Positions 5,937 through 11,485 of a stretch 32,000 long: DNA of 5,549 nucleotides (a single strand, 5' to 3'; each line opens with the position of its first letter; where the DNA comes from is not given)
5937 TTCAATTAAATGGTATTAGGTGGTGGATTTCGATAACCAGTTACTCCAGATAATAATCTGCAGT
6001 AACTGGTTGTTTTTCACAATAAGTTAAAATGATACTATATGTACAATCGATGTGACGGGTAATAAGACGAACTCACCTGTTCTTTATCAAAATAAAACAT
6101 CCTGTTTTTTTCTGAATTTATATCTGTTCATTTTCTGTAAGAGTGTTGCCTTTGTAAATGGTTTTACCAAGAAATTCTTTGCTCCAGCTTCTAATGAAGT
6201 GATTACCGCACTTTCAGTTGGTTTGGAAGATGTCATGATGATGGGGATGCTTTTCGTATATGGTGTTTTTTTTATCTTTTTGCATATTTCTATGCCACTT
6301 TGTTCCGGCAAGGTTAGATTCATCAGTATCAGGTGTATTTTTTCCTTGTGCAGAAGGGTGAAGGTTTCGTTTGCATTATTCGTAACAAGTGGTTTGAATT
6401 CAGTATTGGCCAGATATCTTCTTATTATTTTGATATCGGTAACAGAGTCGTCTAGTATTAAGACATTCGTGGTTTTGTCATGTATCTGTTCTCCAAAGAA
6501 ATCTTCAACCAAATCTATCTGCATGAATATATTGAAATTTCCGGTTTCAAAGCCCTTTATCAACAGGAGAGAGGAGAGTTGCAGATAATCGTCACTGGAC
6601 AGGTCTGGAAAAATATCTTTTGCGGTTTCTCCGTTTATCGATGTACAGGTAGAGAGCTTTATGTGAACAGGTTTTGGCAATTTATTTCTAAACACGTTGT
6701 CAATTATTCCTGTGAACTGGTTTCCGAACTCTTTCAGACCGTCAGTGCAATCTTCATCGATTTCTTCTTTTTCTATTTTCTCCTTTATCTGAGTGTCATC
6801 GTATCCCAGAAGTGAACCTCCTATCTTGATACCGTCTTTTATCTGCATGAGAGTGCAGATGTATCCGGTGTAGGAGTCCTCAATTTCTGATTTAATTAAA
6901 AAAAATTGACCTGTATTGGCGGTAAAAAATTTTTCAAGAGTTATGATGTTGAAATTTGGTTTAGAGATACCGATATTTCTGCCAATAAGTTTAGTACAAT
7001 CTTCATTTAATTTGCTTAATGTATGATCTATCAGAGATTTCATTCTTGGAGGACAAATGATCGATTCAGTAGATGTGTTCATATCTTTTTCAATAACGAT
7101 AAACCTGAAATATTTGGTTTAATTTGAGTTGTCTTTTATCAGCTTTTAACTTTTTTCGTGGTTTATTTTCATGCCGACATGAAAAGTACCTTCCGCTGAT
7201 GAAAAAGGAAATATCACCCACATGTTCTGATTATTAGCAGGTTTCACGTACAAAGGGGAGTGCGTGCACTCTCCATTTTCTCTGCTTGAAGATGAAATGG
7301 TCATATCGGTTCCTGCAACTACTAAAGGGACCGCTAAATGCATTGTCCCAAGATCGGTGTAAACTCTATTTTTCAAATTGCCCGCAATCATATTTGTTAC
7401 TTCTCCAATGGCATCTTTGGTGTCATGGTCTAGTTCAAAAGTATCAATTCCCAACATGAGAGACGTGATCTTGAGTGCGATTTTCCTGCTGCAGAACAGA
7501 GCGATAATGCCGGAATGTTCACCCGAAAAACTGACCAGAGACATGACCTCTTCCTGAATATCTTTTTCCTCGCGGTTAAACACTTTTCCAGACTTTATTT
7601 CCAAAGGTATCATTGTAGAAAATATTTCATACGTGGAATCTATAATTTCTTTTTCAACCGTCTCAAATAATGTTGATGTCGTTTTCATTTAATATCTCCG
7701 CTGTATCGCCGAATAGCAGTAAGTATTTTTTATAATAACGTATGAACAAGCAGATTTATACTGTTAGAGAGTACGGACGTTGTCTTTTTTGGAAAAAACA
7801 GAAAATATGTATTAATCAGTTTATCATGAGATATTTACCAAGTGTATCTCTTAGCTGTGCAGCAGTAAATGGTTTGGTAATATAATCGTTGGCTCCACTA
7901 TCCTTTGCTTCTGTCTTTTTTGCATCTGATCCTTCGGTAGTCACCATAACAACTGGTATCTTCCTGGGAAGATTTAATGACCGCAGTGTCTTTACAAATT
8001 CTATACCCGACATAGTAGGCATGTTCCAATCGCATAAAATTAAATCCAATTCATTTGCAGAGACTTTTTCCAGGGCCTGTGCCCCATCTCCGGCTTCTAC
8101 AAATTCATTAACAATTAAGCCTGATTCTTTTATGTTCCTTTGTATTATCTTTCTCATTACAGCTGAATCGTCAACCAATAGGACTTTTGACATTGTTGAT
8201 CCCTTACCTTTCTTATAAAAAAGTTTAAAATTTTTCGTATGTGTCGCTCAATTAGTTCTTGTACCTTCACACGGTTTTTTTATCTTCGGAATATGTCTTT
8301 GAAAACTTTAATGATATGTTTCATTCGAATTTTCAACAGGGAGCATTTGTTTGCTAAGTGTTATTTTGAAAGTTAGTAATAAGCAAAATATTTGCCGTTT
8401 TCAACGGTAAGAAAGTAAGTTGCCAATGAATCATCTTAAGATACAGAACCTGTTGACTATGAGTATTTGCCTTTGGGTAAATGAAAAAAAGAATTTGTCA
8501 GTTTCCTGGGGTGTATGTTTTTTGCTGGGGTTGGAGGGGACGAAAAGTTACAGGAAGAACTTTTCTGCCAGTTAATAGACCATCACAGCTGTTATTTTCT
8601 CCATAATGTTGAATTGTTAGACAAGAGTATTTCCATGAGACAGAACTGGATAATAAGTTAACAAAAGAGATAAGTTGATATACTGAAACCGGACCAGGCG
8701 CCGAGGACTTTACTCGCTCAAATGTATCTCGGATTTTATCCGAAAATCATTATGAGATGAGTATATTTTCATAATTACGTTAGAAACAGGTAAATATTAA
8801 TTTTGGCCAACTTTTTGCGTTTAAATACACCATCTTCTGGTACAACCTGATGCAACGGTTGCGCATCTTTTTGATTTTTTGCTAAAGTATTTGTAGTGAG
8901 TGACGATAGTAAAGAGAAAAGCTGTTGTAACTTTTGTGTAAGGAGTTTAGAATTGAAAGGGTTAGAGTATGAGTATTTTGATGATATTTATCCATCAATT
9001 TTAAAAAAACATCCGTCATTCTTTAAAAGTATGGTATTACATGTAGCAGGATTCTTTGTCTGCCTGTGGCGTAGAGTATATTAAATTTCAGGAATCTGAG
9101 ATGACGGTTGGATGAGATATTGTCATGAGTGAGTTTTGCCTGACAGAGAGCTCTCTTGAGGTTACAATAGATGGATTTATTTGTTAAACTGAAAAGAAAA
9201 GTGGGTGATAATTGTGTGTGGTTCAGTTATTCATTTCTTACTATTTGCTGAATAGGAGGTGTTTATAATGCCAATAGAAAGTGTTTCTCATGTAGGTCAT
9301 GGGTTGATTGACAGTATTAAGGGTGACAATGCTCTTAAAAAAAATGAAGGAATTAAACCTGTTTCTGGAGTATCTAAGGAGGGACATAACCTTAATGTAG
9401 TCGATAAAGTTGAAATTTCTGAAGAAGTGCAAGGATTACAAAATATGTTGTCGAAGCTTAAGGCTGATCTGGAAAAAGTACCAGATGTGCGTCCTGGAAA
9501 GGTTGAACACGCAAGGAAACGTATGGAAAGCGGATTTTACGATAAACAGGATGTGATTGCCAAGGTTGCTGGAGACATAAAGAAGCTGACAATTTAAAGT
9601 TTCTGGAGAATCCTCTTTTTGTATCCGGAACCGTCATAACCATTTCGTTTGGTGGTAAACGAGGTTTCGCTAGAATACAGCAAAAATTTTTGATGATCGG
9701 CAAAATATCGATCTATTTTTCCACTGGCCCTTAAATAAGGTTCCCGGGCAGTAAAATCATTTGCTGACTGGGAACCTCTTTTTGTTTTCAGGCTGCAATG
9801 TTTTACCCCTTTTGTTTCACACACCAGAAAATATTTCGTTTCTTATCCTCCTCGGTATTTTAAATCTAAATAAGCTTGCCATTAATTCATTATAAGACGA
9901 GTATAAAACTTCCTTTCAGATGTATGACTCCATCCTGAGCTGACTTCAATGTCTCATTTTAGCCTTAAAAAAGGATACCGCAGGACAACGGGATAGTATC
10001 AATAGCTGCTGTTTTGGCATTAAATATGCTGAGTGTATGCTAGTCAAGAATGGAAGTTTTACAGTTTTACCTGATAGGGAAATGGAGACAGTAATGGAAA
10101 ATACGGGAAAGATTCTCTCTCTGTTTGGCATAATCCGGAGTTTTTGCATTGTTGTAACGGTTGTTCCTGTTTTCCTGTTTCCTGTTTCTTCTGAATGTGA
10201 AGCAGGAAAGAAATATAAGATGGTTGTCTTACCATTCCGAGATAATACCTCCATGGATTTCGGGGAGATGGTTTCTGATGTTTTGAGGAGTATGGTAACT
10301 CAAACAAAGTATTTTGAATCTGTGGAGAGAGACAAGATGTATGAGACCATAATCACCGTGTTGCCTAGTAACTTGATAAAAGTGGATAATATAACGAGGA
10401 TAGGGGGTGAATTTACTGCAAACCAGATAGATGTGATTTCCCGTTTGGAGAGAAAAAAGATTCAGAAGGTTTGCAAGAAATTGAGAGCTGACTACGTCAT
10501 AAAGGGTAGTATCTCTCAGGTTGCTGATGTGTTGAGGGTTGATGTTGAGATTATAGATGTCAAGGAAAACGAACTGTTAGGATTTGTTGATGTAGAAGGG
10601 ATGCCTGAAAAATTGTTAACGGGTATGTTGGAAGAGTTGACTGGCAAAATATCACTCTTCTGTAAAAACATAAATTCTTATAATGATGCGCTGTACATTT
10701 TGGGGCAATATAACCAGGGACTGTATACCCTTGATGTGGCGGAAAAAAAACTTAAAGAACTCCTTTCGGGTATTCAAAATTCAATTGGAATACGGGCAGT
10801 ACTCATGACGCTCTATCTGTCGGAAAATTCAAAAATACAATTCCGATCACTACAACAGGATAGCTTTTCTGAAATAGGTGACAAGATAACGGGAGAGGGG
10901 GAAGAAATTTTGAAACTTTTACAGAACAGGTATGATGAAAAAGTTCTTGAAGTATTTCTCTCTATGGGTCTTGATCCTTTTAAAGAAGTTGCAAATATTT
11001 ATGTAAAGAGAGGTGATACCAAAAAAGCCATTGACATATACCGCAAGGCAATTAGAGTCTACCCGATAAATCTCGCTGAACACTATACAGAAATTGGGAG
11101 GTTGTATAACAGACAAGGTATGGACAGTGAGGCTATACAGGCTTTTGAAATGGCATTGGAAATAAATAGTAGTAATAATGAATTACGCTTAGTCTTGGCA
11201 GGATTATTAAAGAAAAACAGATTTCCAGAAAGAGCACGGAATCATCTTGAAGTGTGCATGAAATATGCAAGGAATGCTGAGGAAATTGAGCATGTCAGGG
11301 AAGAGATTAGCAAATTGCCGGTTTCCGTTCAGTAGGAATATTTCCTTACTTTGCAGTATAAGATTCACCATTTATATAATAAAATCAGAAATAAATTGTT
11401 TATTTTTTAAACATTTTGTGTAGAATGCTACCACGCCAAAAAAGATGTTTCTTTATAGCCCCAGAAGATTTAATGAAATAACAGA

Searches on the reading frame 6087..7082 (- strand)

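Call 11: search_protein_families(library=pfam, proteins=[window:6087-7082:-], max_evalue=0.0001)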
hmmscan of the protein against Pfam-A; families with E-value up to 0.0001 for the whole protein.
window:6087-7082:- (331 aa): 1 family
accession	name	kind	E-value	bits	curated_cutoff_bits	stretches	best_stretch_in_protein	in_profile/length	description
PF00072.30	Response_reg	-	6.6e-21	75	30.2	1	207-318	1-110/111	Response regulator receiver domain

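Call 56: search_protein_families(library=ncbifam, proteins=[window:6087-7082:-], max_evalue=0.00001)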
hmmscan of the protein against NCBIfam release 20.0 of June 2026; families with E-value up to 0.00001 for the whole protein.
window:6087-7082:- (331 aa): 75 families (the best 25 are shown)
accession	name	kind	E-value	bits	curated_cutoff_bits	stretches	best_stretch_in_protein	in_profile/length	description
TIGR02154.1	PhoB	equivalog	9.1e-24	84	296.2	1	204-321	2-119/226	phosphate regulon transcriptional regulator PhoB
NF007135.0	PRK09581.1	equivalog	5e-21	75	474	1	204-318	2-116/457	PleD family two-component system response regulator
NF007005.1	PRK09468.1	equivalog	6.2e-21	74.9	331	1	203-327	2-124/237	osmolarity response regulator transcription factor OmpR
NF040689.1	MtrAB_MtrA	equivalog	6.3e-19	68.2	300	1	207-327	1-117/219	MtrAB system response regulator MtrA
NF047654.1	DiguCycDgcRLepto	equivalog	2.8e-17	62.6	500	1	205-318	3-116/295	diguanylate cyclase DgcR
NF053854.1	RespRegPhoBBctds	equivalog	7.9e-16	58.1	270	1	207-318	1-111/225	two-component system response regulator PhoB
NF033117.2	vanR_ACDEGLN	exception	1.9e-15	57.1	350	1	207-318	1-109/226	VanR-ABDEGLN family response regulator transcription factor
NF040534.1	resp_reg_YycF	equivalog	3.4e-15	55.9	340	1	206-326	2-119/231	response regulator YycF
NF041734.1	resp_reg_RppA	equivalog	4.8e-15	55.5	250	1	207-326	3-122/229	two-component system response regulator RppA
NF007982.1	PRK10710.1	equivalog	1.1e-14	54.6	380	1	202-317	5-117/235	envelope stress response regulator BaeR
NF038297.2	hybrid_HK_HrmK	equivalog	1.4e-14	53.6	725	1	201-319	487-605/607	hybrid histidine kinase/response regulator HrmK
NF041866.1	EpsW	equivalog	3.4e-14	52.6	200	1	204-318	5-121/131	exopolysaccharide biosynthesis response regulator EpsW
NF045944.1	ResRegRpaBCyano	equivalog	4e-14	52.5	330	1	208-319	1-109/229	response regulator transcription factor RpaB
NF041733.1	resp_reg_CseB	equivalog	6.3e-14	51.9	350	1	207-319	3-112/228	two-component system response regulator CseB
NF008318.0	PRK11107.1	equivalog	8.1e-14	50.6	890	1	201-327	664-790/920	two-component sensor histidine kinase BarA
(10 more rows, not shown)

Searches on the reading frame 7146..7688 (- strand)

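Call 11: search_protein_families(library=pfam, proteins=[window:7146-7688:-], max_evalue=0.0001)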
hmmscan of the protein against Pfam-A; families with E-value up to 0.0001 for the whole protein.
window:7146-7688:- (180 aa): 1 family
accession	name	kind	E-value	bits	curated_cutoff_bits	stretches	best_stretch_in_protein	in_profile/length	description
PF13690.11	CheX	-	2.1e-20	73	27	1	48-139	1-88/94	Chemotaxis phosphatase CheX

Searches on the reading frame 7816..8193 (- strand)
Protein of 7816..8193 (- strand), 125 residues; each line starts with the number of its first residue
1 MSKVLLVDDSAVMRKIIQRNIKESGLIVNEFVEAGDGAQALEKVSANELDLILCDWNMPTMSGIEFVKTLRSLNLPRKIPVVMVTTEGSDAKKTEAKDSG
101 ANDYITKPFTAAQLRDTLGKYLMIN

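Call 11: search_protein_families(library=pfam, proteins=[window:7816-8193:-], max_evalue=0.0001)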
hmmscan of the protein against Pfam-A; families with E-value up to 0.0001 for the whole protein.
window:7816-8193:- (125 aa): 1 family
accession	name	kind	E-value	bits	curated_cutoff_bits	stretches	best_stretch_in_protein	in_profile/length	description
PF00072.30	Response_reg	-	2.2e-29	102.3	30.2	1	4-117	1-109/111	Response regulator receiver domain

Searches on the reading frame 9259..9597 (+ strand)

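Call 11: search_protein_families(library=pfam, proteins=[window:9259-9597:+], max_evalue=0.0001)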
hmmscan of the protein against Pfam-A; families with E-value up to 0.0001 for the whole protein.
window:9259-9597:+ (112 aa): 1 family
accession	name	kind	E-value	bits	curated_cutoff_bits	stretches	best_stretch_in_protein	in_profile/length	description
PF04316.19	FlgM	-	1.8e-06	28.5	25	1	49-95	1-43/55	Anti-sigma-28 factor, FlgM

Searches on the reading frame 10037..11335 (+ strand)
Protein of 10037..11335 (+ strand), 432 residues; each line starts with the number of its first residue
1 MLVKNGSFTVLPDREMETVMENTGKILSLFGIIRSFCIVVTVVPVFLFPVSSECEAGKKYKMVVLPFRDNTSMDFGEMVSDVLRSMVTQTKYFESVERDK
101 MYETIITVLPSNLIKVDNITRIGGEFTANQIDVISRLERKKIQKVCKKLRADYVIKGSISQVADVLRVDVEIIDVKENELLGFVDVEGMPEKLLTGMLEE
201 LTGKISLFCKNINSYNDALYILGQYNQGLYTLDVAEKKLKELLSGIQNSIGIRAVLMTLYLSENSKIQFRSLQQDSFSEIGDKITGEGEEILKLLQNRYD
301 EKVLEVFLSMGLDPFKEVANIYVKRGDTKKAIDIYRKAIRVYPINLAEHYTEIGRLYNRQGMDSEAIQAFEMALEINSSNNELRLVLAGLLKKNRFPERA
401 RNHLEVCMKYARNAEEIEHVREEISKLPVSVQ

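Call 3: search_protein_families(library=pfam, proteins=[window:10037-11335:+], max_evalue=1)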
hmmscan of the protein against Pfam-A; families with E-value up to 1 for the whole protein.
window:10037-11335:+ (432 aa): 26 families (the best 25 are shown)
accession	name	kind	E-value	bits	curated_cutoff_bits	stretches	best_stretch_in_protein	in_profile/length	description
PF00515.34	TPR_1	-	6.9e-12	45.1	27.8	2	348-380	2-34/34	Tetratricopeptide repeat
PF13428.12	TPR_14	-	1.6e-08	34.9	23.5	2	352-388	6-42/44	Tetratricopeptide repeat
PF13181.12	TPR_8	-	1.6e-08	34.4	25.7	2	319-343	8-32/34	Tetratricopeptide repeat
PF13424.12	TPR_12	-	6.7e-08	33.1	30.1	1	318-376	9-74/77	Tetratricopeptide repeat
PF07719.23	TPR_2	-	8.9e-08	32.1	27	2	318-343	7-32/34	Tetratricopeptide repeat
PF13414.12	TPR_11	-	1.8e-07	31.2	26.8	2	319-361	1-42/42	TPR repeat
PF13176.12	TPR_7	-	2.3e-07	30.8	27.9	2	319-340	6-27/36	Tetratricopeptide repeat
PF13174.12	TPR_6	-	4.5e-06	27.4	26.3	1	319-343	7-31/33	Tetratricopeptide repeat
PF14559.12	TPR_19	-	6.9e-05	23.5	25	1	365-415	9-59/68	Tetratricopeptide repeat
PF13374.12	TPR_10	-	0.00027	21.3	27.5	0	319-342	9-32/42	Tetratricopeptide repeat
PF24575.1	TPR_Slam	-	0.00033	21.5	35.2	1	354-402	54-102/104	Surface lipoprotein assembly modifier, N-terminal TPR repeats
PF13432.12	TPR_16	-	0.00042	21.2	32.7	1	319-380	4-64/65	Tetratricopeptide repeat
PF04052.18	TolB_N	-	0.00045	20.7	22.4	1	147-179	71-104/106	TolB amino-terminal domain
PF23914.1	TPR_CcmH_CycH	-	0.00069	19.9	42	1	353-398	56-101/158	Cytochrome c-type biogenesis protein H TPR domain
PF14938.12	SNAP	-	0.0042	17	25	1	319-382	82-150/282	Soluble NSF attachment protein, SNAP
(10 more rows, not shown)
